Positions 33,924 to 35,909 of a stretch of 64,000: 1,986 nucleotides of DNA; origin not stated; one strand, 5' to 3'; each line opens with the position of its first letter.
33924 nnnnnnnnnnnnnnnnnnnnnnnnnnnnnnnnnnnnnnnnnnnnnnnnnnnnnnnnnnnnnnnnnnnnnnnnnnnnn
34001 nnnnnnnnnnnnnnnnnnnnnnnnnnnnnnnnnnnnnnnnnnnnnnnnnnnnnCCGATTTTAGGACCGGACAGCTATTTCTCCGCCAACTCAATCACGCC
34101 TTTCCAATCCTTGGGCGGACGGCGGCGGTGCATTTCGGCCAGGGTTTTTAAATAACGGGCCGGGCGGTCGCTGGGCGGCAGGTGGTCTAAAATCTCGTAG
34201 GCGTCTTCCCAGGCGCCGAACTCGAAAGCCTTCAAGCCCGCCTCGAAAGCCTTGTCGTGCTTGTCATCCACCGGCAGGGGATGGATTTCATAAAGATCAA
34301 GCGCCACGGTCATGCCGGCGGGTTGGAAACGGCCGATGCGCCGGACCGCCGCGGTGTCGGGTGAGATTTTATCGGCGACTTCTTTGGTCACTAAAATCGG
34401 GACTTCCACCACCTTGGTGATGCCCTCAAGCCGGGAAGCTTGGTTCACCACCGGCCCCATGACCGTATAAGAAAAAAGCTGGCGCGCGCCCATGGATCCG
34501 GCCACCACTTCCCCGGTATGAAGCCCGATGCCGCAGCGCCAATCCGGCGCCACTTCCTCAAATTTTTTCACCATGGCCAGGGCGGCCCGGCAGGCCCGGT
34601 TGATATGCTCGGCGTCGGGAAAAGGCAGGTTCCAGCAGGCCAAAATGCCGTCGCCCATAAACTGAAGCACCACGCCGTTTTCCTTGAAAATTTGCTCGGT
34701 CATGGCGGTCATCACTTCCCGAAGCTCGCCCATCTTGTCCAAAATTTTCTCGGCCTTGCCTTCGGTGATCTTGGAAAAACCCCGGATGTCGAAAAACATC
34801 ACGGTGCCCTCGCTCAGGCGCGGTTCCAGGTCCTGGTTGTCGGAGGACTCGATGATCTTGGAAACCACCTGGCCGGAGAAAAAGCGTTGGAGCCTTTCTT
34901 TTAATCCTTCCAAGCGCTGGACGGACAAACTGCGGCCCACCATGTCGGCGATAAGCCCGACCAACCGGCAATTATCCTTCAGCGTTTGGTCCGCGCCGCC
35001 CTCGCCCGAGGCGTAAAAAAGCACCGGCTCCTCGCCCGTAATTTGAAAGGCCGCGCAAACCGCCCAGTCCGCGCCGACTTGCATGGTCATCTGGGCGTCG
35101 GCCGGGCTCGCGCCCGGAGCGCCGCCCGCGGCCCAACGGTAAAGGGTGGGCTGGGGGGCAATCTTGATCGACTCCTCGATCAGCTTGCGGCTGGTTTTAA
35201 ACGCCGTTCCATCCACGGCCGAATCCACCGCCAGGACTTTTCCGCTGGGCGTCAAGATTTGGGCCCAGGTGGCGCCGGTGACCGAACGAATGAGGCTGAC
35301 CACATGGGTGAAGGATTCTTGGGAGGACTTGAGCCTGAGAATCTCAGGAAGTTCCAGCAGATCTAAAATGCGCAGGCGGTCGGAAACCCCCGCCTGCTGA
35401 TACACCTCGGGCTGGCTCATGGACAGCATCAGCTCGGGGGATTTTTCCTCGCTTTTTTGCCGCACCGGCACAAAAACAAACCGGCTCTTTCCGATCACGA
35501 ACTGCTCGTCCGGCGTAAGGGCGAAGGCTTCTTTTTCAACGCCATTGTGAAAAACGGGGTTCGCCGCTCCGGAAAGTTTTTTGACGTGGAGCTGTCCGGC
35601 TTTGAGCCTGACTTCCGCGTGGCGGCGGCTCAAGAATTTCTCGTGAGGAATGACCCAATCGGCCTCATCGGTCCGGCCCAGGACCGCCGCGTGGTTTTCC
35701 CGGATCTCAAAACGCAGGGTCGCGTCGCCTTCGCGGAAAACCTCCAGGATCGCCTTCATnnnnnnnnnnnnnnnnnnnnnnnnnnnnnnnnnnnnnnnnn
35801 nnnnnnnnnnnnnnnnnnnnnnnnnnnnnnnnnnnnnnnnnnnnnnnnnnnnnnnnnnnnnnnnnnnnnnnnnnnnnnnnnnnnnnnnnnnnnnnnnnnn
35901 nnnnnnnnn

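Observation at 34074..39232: Translationally coupled Ser/Thr kinase-WD40 and FHA-adenylate-cyclase pair with non-canonical cyclase specificity residues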

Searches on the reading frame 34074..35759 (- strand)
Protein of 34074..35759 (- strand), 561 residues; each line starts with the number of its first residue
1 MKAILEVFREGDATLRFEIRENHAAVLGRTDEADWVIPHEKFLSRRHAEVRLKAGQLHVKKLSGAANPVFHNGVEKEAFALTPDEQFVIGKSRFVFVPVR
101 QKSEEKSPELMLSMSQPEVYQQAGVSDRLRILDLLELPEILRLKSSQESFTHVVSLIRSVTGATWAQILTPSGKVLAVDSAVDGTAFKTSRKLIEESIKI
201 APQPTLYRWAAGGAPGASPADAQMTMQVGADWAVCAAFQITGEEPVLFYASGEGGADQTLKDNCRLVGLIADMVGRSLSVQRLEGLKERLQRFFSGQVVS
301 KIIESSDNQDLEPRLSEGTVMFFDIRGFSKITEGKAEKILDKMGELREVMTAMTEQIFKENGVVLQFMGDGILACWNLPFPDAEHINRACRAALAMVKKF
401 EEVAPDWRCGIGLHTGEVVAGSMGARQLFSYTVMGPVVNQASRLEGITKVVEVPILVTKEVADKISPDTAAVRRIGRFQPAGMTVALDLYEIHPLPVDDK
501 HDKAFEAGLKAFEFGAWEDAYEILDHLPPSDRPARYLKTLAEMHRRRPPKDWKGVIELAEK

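Call 6: search_protein_families(library=pfam, proteins=[window:34074-35759:-], max_evalue=0.01)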
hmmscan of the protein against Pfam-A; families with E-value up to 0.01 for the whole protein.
window:34074-35759:- (561 aa): 3 families
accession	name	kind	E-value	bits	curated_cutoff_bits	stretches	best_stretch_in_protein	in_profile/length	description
PF00211.25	Guanylate_cyc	-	1.6e-16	60.9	21.9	1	317-466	8-156/183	Adenylate and Guanylate cyclase catalytic domain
PF00498.31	FHA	-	4.3e-05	24.3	20.7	1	26-75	2-50/67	FHA domain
PF16697.10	Yop-YscD_cpl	-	0.00095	19.8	33.2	1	21-98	15-92/94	Inner membrane component of T3SS, cytoplasmic domain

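Call 7: search_protein_families(library=ncbifam, proteins=[window:34074-35759:-], max_evalue=0.01)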
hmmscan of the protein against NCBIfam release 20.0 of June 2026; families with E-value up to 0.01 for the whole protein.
window:34074-35759:- (561 aa): 4 families
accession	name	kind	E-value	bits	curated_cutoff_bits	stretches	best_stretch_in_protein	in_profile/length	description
NF041660.2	oxygluDhInhib_OdhI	equivalog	1.7e-06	27.9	200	1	3-97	37-128/130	oxoglutarate dehydrogenase inhibitor Odhl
TIGR03354.1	VI_FHA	hypoth_equivalog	1.5e-05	25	120.25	1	21-75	25-75/420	type VI secretion system-associated FHA domain protein TagH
TIGR03903.1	TOMM_kin_cyc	equivalog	0.00083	17.3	705.75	1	347-463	319-434/1267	TOMM system kinase/cyclase fusion protein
NF052573.1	HisKinEspAMyxo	equivalog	0.0061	14.6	1400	1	24-113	47-135/755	serine histidine kinase EspA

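Call 8: search_solved_structures(query=window:34074-35759:-, max_evalue=1, show_alignments=5)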
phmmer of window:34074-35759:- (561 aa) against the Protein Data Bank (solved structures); distinct sequences matched with E-value up to 1: 62 (the best 60 are shown).
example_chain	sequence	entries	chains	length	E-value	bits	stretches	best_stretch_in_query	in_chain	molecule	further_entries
6fht_A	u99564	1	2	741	2.9e-13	52.5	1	272-457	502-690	Bacteriophytochrome,Adenylate cyclase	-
1wc1_A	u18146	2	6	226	5e-13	51.7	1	310-472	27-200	ADENYLATE CYCLASE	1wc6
1wc0_A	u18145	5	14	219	5.8e-13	51.5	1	308-473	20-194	ADENYLATE CYCLASE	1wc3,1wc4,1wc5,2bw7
9f1z_A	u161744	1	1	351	5.5e-12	48.3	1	289-468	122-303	Family 3 adenylate cyclase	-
5x4t_A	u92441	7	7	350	5.7e-12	48.2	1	289-468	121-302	Photoactivated adenylyl cyclase | Family 3 adenylate cyclase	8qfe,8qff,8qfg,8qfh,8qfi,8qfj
5x4u_A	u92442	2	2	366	6.5e-12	48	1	289-468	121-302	Photoactivated adenylyl cyclase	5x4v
4yus_A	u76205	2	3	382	6.8e-12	48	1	289-468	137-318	Family 3 adenylate cyclase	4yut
9f1w_A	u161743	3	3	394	7.3e-12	47.9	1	289-468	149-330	Family 3 adenylate cyclase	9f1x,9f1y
5mbh_A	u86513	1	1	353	1.1e-11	47.2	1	288-493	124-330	Beta subunit of photoactivated adenylyl cyclase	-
2w01_A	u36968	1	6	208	2.3e-11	46.2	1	319-458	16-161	ADENYLATE CYCLASE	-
3r5g_A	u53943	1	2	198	2.3e-11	46.2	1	312-492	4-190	CyaB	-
5m27_A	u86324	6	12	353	2.8e-11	45.9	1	288-493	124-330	Beta subunit of photoactivated adenylyl cyclase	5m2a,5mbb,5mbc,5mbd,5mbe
5mbk_A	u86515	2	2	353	2.8e-11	45.9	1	288-493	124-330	Beta subunit of photoactivated adenylyl cyclase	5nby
5mbj_A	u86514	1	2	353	3e-11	45.8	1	289-493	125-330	Beta subunit of photoactivated adenylyl cyclase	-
5mbg_A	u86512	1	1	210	1.5e-10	43.6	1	310-493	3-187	Beta subunit of photoactivated adenylyl cyclase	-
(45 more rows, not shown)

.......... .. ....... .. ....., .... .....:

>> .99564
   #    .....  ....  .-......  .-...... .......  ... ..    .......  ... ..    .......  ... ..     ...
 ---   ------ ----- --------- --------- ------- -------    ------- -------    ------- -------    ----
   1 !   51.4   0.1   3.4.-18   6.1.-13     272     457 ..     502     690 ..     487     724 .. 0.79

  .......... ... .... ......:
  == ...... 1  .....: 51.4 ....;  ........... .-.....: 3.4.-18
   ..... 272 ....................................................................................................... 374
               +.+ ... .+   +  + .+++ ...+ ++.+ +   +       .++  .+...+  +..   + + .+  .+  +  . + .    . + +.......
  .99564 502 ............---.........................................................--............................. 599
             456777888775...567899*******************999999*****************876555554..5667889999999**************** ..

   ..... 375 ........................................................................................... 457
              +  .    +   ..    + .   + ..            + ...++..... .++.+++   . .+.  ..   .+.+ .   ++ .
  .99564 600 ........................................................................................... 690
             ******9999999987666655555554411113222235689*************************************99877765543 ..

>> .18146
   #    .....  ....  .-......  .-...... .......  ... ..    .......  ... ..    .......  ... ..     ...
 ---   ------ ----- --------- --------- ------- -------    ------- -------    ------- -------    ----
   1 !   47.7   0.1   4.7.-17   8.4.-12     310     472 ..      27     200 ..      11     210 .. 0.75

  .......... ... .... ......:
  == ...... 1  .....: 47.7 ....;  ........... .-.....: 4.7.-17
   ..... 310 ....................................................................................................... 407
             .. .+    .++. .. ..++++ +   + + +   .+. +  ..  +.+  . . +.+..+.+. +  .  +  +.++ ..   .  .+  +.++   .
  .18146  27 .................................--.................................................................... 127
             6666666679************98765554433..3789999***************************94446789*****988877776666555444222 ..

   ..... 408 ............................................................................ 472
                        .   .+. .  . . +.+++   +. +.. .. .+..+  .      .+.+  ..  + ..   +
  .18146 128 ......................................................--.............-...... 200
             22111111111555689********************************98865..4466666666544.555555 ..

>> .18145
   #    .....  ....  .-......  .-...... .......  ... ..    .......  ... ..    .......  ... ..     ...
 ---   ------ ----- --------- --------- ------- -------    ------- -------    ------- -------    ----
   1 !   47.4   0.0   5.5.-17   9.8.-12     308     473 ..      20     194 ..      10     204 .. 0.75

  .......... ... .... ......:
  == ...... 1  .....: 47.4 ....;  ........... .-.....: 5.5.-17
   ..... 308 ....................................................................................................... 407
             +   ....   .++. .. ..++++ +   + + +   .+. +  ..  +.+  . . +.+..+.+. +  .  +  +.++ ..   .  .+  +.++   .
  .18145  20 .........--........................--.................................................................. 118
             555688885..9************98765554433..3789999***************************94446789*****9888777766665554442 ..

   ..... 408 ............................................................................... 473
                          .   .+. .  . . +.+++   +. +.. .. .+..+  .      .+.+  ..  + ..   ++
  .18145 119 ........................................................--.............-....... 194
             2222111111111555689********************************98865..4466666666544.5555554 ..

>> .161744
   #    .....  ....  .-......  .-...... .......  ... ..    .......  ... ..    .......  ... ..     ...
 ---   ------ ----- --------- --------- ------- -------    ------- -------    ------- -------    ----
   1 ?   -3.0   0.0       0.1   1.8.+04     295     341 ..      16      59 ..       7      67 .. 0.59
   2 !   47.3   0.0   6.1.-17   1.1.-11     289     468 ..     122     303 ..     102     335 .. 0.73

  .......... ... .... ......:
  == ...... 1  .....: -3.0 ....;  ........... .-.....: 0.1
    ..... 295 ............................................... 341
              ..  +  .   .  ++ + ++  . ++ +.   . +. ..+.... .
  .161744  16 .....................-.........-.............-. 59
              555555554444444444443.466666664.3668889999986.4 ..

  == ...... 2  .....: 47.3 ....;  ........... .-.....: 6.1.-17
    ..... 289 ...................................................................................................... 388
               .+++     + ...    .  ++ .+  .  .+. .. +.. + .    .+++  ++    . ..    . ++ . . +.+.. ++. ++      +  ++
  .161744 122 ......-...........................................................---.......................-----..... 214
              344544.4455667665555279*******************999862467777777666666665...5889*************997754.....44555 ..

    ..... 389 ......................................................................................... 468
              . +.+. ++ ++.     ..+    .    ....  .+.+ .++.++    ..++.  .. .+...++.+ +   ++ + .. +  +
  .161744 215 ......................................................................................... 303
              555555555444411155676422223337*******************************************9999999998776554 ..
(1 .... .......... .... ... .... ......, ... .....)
